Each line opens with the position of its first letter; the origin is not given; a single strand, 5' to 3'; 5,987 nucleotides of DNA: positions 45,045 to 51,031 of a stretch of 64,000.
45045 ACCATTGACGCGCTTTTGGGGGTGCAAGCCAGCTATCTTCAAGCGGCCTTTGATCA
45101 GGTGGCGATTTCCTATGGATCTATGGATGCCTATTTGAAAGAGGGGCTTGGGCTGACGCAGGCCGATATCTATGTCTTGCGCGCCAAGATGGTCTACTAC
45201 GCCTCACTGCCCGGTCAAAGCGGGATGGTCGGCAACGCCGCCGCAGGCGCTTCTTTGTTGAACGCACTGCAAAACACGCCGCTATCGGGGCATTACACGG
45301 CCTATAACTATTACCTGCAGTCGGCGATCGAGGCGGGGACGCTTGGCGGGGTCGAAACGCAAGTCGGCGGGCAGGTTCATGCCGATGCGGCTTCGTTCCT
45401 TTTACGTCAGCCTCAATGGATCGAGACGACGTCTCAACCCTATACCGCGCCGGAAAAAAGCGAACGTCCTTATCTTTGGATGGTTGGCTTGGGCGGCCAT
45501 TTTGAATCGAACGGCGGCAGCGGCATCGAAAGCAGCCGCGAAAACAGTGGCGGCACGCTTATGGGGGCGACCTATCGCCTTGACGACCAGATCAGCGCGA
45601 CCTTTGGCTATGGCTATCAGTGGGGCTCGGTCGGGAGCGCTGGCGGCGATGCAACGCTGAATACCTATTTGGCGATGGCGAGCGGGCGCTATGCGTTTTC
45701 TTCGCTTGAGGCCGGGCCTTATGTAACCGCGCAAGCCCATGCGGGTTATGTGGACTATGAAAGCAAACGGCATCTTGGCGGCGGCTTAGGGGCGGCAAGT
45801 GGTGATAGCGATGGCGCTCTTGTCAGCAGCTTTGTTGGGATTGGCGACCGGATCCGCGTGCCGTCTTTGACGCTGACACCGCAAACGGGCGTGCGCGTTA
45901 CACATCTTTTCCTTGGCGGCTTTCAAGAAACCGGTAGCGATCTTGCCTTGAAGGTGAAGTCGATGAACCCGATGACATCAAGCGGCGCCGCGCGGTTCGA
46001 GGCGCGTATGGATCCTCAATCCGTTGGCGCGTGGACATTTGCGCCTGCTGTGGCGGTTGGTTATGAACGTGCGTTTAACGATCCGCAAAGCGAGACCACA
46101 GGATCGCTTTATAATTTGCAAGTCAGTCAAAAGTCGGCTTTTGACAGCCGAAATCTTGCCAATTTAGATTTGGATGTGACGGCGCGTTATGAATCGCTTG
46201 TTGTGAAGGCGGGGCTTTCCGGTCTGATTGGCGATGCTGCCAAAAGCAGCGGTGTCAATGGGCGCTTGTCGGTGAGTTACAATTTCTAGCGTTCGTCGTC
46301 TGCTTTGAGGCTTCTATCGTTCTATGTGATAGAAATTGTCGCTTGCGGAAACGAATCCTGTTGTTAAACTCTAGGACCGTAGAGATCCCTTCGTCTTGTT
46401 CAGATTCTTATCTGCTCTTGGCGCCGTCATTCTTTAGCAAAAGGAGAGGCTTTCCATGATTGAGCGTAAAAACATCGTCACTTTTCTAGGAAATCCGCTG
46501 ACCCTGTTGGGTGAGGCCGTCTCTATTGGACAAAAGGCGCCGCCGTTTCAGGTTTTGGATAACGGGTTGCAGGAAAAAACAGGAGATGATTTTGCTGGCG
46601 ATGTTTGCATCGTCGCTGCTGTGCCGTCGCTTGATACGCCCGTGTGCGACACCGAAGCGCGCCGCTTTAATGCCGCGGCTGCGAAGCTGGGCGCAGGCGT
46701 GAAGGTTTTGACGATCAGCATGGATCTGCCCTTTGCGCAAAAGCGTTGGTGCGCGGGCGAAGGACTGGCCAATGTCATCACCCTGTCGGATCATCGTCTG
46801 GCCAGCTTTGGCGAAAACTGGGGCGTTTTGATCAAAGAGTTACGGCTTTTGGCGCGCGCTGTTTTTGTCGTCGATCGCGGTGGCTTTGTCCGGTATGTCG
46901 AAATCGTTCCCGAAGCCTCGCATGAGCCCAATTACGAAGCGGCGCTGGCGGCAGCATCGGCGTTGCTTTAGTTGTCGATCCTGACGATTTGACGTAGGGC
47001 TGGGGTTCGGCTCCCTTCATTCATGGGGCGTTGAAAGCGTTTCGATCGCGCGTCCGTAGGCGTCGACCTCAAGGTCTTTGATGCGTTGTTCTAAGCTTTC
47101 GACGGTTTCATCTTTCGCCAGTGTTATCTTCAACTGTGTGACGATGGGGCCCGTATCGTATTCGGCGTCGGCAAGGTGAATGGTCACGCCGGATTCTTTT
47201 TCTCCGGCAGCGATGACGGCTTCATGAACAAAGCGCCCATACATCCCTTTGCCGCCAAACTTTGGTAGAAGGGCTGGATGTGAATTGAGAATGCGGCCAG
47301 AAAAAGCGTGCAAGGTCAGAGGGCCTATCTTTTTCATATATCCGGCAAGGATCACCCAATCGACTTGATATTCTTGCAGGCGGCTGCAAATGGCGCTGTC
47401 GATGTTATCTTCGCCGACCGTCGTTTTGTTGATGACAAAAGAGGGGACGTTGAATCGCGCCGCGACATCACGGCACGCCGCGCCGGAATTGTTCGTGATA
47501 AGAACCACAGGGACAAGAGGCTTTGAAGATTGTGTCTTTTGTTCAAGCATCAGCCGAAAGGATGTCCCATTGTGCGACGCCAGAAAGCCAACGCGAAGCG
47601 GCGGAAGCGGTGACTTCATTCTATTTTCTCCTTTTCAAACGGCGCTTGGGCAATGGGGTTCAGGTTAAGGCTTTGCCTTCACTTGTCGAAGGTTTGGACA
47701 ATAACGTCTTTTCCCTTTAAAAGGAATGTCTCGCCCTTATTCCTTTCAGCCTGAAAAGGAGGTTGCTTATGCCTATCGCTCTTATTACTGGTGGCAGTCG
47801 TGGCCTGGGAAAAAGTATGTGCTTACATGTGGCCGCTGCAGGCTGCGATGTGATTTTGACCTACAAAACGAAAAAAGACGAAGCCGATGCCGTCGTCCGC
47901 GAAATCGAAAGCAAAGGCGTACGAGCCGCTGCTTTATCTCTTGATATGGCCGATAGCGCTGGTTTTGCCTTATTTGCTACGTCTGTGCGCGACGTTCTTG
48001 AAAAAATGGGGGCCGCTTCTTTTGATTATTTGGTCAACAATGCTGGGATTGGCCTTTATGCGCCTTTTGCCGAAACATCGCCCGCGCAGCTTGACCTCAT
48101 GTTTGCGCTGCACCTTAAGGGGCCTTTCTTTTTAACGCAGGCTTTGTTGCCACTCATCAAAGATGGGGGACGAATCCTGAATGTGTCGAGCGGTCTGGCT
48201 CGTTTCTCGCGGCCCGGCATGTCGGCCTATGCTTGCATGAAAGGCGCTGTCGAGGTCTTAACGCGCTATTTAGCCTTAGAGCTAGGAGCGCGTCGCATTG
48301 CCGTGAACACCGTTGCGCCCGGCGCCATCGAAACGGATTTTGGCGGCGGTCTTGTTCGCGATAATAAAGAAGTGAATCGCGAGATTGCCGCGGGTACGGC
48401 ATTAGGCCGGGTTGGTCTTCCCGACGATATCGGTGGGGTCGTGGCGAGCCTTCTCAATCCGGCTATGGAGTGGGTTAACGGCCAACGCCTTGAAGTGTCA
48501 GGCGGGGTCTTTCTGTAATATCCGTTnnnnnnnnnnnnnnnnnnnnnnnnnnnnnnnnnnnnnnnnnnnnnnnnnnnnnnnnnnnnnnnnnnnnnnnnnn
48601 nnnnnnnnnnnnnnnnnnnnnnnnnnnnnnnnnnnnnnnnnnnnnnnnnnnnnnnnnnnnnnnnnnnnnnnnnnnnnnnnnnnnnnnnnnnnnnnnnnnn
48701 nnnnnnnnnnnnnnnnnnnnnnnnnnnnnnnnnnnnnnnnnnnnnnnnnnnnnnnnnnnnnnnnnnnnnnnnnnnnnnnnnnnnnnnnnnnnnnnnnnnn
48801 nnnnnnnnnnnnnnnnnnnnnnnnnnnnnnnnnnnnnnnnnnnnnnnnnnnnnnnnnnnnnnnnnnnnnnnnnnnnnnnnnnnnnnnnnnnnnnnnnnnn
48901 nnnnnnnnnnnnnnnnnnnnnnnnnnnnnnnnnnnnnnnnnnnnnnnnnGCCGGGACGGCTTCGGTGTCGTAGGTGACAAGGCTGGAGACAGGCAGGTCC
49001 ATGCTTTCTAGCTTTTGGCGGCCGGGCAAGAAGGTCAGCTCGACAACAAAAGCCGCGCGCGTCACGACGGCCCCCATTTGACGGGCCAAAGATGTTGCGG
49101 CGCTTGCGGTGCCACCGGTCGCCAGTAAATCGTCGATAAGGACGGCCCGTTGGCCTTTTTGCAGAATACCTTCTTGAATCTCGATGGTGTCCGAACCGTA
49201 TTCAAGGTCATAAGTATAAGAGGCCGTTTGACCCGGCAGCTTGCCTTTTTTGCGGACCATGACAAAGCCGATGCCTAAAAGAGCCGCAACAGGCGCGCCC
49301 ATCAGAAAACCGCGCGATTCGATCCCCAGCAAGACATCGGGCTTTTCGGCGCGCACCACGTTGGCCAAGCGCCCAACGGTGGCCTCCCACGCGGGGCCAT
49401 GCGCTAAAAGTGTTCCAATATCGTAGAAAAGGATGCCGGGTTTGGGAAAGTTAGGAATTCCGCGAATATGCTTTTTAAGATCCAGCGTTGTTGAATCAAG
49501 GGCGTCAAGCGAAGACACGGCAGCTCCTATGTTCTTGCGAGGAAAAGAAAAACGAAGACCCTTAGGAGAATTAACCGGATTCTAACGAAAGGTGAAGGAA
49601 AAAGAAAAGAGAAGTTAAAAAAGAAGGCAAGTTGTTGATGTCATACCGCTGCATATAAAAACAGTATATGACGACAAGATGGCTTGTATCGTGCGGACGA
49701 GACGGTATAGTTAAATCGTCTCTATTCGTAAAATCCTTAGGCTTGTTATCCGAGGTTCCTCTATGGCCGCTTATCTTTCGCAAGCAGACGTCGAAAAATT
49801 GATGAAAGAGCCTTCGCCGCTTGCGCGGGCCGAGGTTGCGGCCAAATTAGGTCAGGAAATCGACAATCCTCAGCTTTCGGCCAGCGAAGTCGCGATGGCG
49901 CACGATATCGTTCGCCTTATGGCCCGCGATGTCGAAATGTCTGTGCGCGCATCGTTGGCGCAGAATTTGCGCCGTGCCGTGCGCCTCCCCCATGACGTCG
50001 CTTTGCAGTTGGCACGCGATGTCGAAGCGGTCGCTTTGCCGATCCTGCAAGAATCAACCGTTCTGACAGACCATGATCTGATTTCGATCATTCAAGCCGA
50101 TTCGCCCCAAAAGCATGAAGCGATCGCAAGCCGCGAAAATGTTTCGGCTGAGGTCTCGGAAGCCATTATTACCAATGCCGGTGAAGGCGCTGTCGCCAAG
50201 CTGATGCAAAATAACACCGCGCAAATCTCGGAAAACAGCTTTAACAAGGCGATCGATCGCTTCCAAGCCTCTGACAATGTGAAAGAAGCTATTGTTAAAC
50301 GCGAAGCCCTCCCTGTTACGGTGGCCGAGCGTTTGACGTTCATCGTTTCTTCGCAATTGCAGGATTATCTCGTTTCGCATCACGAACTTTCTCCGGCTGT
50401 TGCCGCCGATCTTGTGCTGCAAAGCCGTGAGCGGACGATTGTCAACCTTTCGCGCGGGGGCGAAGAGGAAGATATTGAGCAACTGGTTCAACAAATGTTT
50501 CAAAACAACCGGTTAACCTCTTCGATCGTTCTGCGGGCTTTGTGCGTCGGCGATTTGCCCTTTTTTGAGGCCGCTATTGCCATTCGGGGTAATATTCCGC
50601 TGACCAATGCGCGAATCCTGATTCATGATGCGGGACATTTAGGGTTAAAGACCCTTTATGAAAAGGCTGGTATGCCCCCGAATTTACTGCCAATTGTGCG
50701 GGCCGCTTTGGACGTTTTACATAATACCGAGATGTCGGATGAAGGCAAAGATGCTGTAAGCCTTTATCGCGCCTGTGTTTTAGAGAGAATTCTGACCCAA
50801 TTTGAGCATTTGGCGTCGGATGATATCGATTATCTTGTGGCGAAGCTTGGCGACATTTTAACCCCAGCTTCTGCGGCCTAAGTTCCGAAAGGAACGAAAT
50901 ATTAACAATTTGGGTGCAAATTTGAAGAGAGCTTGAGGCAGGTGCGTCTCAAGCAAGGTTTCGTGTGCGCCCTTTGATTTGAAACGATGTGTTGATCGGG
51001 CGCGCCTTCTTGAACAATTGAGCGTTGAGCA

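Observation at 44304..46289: Autotransporter whose passenger is a CX5R tyrosine-phosphatase-like enzyme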

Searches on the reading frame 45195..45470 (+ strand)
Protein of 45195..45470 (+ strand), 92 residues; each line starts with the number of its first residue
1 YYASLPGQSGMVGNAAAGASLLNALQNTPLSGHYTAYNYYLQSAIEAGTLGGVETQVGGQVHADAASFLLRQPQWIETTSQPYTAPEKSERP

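Call 46: search_solved_structures(query=window:45195-45470:+, max_evalue=10, show_alignments=2)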
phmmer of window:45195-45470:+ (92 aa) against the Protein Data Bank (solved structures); distinct sequences matched with E-value up to 10: 0.

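Call 53: search_protein_representatives(protein=window:45195-45470:+)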
Query: 92 residues. Proteins with E-value up to 0.001 (for the whole library): 41; up to 1e-10: 32; up to 1e-30: 5. The best 41 are listed.
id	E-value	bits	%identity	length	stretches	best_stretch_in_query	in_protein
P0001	1.1e-51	188.7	100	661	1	1-92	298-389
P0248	7.7e-36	138.1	74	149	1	1-86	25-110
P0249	1.9e-32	127.3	75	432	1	1-84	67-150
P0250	1.4e-31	124.5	72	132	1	2-81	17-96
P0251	2.0e-31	124.0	69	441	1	1-86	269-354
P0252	2.5e-30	120.5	67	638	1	2-88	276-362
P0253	4.7e-30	119.7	67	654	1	1-86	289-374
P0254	5.7e-29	116.2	70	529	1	2-84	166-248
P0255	1.4e-28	114.9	70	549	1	2-84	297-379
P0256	2.5e-28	114.2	64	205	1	1-84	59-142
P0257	4.4e-28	113.4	67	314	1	2-86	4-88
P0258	2.5e-27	111.0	67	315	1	2-85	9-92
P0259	7.1e-27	109.5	65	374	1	2-85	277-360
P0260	2.5e-26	107.8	62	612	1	1-85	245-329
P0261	1.5e-25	105.3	64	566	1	2-84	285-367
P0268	1.5e-23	98.9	67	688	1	2-85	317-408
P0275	2.2e-16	76.0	35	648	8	19-59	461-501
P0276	8.3e-15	71.0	52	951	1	3-77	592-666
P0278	2.7e-11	59.7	47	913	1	4-79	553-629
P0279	4.0e-10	56.0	46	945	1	4-79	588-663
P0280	5.8e-10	55.5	44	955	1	4-76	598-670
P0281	7.9e-10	55.1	43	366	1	4-80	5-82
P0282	2.4e-09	53.5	42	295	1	4-77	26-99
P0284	1.1e-06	45.0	42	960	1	4-81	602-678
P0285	1.8e-06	44.4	47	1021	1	4-76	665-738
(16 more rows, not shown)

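Call 54: search_protein_families(library=pfam, proteins=[P0276, P0278, P0279, P0280, P0284, P0285, P0275, P0281, P0282, P0268], max_evalue=0.001)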
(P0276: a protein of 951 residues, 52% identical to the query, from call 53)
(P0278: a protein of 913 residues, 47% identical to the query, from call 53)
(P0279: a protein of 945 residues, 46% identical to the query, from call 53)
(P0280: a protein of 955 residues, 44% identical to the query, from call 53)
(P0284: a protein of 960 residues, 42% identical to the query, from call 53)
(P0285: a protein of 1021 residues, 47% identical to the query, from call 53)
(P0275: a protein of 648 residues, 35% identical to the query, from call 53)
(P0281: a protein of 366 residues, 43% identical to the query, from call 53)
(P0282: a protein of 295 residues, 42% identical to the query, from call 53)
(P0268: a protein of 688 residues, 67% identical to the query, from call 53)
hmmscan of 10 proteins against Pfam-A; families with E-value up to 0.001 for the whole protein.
P0276 (951 aa): 2 families
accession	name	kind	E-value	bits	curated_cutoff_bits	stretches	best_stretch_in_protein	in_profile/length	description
PF00082.27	Peptidase_S8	-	2.8e-40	138.9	21.8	1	54-364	1-288/288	Subtilase family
PF03797.25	Autotransporter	-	4.6e-31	108.9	26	1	686-920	2-243/255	Autotransporter beta-domain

P0278 (913 aa): 3 families
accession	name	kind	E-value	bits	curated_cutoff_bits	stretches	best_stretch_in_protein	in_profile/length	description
PF00082.27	Peptidase_S8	-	2.1e-44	152.4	21.8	1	5-325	1-288/288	Subtilase family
PF03797.25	Autotransporter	-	7.4e-36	124.6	26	1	646-891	1-253/255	Autotransporter beta-domain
PF12951.13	PATR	-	1.5e-06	28.6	27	1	370-399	1-30/30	Passenger-associated-transport-repeat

P0279 (945 aa): 3 families
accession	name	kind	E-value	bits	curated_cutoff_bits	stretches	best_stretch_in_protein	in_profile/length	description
PF00082.27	Peptidase_S8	-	1.5e-34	120.1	21.8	1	53-354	1-288/288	Subtilase family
PF03797.25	Autotransporter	-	8.6e-29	101.5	26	1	679-914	1-243/255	Autotransporter beta-domain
PF12951.13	PATR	-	6.5e-06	26.5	27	0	399-426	1-29/30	Passenger-associated-transport-repeat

P0280 (955 aa): 3 families
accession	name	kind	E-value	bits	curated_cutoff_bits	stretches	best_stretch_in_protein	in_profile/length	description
PF00082.27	Peptidase_S8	-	6.3e-38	131.2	21.8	1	59-363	1-288/288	Subtilase family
PF03797.25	Autotransporter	-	8.2e-34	117.9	26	1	689-932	1-252/255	Autotransporter beta-domain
PF12951.13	PATR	-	8.3e-08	32.6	27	0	431-455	6-30/30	Passenger-associated-transport-repeat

P0284 (960 aa): 2 families
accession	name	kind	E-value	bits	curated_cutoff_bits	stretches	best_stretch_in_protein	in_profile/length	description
PF00082.27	Peptidase_S8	-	9.2e-39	133.9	21.8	1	55-375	1-288/288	Subtilase family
PF03797.25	Autotransporter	-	3.5e-30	106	26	1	693-933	1-247/255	Autotransporter beta-domain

P0285 (1021 aa): 4 families
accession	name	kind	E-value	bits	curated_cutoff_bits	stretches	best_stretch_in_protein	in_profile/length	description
PF03797.25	Autotransporter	-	1.1e-34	120.8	26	1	758-1003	1-254/255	Autotransporter beta-domain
PF00082.27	Peptidase_S8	-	4.9e-30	105.3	21.8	1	71-451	1-288/288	Subtilase family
PF12951.13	PATR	-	2.2e-09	37.7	27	1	494-523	1-30/30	Passenger-associated-transport-repeat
PF13505.12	OMP_b-brl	-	0.00023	21.8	28.7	1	838-996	18-142/175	Outer membrane protein beta-barrel domain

P0275 (648 aa): 0 families

P0281 (366 aa): 1 family
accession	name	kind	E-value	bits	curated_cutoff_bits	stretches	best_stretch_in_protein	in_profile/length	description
PF03797.25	Autotransporter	-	4.3e-35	122.1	26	1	99-340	1-249/255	Autotransporter beta-domain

P0282 (295 aa): 1 family
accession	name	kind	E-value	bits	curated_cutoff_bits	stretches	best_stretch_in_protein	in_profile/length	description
PF03797.25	Autotransporter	-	1e-20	75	26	1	118-264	89-243/255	Autotransporter beta-domain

P0268 (688 aa): 2 families
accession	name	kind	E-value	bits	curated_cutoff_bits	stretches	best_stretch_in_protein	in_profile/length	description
PF13350.11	Y_phosphatase3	-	1.4e-46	159.9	22.2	1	56-315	3-239/240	Tyrosine phosphatase family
PF03797.25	Autotransporter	-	5.5e-23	82.5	26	1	419-657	1-244/255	Autotransporter beta-domain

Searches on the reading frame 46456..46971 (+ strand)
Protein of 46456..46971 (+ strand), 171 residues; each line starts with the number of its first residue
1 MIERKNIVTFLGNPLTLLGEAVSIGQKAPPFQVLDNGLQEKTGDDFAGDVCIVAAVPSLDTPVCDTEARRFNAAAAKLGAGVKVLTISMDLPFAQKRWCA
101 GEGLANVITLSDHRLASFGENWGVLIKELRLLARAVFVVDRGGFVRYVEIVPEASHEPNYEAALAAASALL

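Call 18: search_protein_families(library=pfam, proteins=[window:46456-46971:+], max_evalue=0.001)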
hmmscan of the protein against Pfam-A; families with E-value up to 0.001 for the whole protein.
window:46456-46971:+ (171 aa): 2 families
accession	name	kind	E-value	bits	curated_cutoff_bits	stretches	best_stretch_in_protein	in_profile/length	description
PF08534.16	Redoxin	-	3.6e-22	79.2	26.6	1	25-164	3-148/148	Redoxin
PF00578.27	AhpC-TSA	-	8.2e-20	71.4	26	1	24-148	1-124/124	AhpC/TSA family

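Call 40: list_cluster_members(proteins=[window:46456-46971:+, window:47017-47619:-, window:37432-38703:-, window:48946-49518:-, window:49763-50881:+])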
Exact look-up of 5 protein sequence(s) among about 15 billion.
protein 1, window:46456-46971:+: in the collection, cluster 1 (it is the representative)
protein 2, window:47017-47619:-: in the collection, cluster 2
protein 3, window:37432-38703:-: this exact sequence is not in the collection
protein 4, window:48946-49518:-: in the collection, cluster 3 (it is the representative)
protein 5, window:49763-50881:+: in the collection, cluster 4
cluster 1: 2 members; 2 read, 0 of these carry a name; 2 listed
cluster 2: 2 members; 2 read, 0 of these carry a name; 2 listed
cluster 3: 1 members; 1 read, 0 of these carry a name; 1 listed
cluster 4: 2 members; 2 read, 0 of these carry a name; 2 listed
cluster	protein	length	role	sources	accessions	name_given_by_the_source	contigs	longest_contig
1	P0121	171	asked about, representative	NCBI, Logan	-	-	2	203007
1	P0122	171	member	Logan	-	-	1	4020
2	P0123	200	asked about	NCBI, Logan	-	-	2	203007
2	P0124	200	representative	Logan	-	-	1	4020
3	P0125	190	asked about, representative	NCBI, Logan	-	-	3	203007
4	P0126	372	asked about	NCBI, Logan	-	-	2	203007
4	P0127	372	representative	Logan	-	-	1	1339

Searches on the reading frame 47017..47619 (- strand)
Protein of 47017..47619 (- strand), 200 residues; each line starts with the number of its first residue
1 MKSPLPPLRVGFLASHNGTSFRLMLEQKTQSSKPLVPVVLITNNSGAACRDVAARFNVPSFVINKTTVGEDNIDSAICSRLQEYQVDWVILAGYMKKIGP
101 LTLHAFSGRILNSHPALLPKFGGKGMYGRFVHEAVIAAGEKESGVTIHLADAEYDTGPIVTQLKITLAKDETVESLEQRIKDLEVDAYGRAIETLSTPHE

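Call 18: search_protein_families(library=pfam, proteins=[window:47017-47619:-], max_evalue=0.001)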
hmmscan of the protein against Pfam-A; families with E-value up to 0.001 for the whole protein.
window:47017-47619:- (200 aa): 1 family
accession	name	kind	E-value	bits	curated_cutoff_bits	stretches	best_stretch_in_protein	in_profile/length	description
PF00551.24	Formyl_trans_N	-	1e-39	136.6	26.1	1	9-192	2-181/181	Formyl transferase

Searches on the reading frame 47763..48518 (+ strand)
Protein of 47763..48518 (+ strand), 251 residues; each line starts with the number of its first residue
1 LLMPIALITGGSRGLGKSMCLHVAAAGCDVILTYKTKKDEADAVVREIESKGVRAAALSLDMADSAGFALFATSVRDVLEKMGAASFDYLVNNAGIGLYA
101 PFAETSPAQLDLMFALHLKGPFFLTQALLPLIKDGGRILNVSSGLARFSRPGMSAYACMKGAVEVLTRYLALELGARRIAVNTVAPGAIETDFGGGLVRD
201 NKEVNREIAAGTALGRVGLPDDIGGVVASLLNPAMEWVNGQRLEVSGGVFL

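Call 18: search_protein_families(library=pfam, proteins=[window:47763-48518:+], max_evalue=0.001)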
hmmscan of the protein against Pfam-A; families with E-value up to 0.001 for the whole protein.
window:47763-48518:+ (251 aa): 4 families
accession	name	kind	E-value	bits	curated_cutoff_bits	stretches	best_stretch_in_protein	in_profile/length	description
PF13561.12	adh_short_C2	-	5.9e-47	160.7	27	1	13-249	6-235/236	Enoyl-(Acyl carrier protein) reductase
PF00106.31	adh_short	-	8.6e-44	149.8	26.6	1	5-196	2-189/195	short chain dehydrogenase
PF08659.16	KR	-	5.2e-10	40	22.6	1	7-170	4-163/180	KR domain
PF23441.1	SDR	-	2.5e-07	30.8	27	1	6-251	10-257/258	SDR-like rossmann domain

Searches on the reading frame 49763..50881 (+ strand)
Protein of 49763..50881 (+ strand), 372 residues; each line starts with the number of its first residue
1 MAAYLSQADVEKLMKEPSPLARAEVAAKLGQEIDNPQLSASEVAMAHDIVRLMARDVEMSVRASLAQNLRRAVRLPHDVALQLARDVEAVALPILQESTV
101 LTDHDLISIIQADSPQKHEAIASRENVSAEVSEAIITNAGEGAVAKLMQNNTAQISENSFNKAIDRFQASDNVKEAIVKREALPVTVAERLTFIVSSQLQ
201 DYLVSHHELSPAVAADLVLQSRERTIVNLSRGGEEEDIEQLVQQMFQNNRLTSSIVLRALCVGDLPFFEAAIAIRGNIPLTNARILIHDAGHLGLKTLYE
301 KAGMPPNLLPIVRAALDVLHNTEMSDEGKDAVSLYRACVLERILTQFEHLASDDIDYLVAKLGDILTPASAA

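Call 18: search_protein_families(library=pfam, proteins=[window:49763-50881:+], max_evalue=0.001)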
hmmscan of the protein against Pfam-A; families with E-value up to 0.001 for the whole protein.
window:49763-50881:+ (372 aa): 1 family
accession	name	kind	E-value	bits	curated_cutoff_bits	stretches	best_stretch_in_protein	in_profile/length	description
PF10098.14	DUF2336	-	1.5e-68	231.5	34.6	1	90-348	1-257/262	Uncharacterised protein conserved in bacteria (DUF2336)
